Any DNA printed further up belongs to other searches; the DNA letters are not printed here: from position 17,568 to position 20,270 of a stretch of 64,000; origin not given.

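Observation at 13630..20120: Divergent pair: wall-hydrolase gene and an S8 subtilisin anchored by CW_binding_2 repeats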

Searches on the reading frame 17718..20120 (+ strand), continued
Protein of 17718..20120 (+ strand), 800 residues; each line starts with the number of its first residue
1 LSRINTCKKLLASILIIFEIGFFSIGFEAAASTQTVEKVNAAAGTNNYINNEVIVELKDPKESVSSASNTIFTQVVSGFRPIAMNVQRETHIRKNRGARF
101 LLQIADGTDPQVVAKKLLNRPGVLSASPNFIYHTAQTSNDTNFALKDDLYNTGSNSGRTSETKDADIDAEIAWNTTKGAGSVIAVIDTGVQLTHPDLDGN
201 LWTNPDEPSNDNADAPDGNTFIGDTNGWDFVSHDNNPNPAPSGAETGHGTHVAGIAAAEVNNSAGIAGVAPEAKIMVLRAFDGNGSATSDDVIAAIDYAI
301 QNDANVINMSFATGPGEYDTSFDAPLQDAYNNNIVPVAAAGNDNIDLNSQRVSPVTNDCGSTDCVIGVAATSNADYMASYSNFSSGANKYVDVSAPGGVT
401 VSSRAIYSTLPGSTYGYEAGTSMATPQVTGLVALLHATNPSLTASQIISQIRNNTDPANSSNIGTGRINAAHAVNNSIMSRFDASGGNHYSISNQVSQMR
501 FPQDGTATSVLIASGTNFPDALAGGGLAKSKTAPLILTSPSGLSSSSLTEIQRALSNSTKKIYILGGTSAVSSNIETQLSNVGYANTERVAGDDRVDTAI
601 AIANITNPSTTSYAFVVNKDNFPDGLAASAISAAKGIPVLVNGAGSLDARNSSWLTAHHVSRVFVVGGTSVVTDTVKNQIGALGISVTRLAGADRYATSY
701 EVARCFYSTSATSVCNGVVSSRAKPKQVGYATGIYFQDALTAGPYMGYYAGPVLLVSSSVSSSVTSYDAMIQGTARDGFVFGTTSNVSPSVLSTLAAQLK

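Call 68: fold_search(model_id=the predicted structure, library=pdb)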
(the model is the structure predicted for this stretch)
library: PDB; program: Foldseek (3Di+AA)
matches with E <= 10: 920; with E <= 0.001: 203
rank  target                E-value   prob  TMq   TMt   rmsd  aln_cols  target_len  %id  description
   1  9f8e_B                6.7e-20  1.00  0.36  0.69   4.6       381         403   23  SLPL/SLPH (H/L) complex from C. difficile SlpA (Ox247_delta_orf2 strain, SLCT11) (released 2025-09-03)
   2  5j6q                  1.1e-19  1.00  0.36  0.49   2.3       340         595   27  Cwp8 from Clostridium difficile (released 2017-02-08)
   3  7acy_B                1.1e-19  1.00  0.35  0.73   3.3       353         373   24  H/L (SLPH/SLPL) complex from C. difficile (CD630 strain) (released 2022-03-09)
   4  7acx_D                2.2e-19  1.00  0.35  0.73   2.8       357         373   23  H/L (SLPH/SLPL) complex from C. difficile (R7404 strain) (released 2022-03-09)
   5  5j72_A                6.1e-19  1.00  0.36  0.45   4.9       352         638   18  Cwp6 from Clostridium difficile (released 2017-02-08)
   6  7acx_B                1.9e-18  1.00  0.34  0.72   3.2       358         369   23  H/L (SLPH/SLPL) complex from C. difficile (R7404 strain) (released 2022-03-09)
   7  9f8f_B                7.0e-18  1.00  0.35  0.69   2.9       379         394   21  SLPL/SLPH (H/L) complex C. difficile Opt2472 strain (SLCT2) (released 2025-09-03)
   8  8bby_D                7.2e-17  1.00  0.35  0.66   3.5       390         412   22  VarB H/L (SLPL/SLPH) complex from C. difficile SlpA (R20291 strain) (released 2023-07-12)
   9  7acz_D                1.2e-16  1.00  0.34  0.66   4.0       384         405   22  RdeltaD2 H/L (LMW SLP/HMW SLP) complex from C. difficile SlpA (R20291 strain) (released 2022-03-09)
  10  7acz_B                5.6e-16  1.00  0.34  0.65   4.1       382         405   22  RdeltaD2 H/L (LMW SLP/HMW SLP) complex from C. difficile SlpA (R20291 strain) (released 2022-03-09)
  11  8bby_B                1.0e-15  1.00  0.33  0.62   4.2       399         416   20  VarB H/L (SLPL/SLPH) complex from C. difficile SlpA (R20291 strain) (released 2023-07-12)
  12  3whi_B                6.4e-15  1.00  0.31  0.66   8.6       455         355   24  Crystal structure of unautoprocessed form of IS1-inserted Pro-subtilisin E (released 2013-12-25)
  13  3whi_A                9.5e-15  1.00  0.32  0.67   8.6       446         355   25  Crystal structure of unautoprocessed form of IS1-inserted Pro-subtilisin E (released 2013-12-25)
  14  3vv3_A                1.1e-14  1.00  0.28  0.64   7.8       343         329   30  Crystal structure of deseasin MCP-01 from Pseudoalteromonas sp. SM9913 (released 2013-08-07)
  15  4tr2_A                2.5e-14  1.00  0.32  0.51  10.3       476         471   24  Crystal structure of PvSUB1 (released 2014-09-17)
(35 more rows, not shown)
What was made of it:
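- On CWB2-anchored cell-wall proteins (PF04122 triplet): Foldseek hits: 9f8e_B E 6.7e-20, 5j6q rmsd 2.3 A, 5j72 (call 68).
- On Subtilase family S8: Fold hits to unprocessed pro-subtilisins (call 68).
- Cwp8/SlpA/Cwp6-like fold (call 68). The CWB2 fold matches the SlpA HMW subunit best (call 68).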
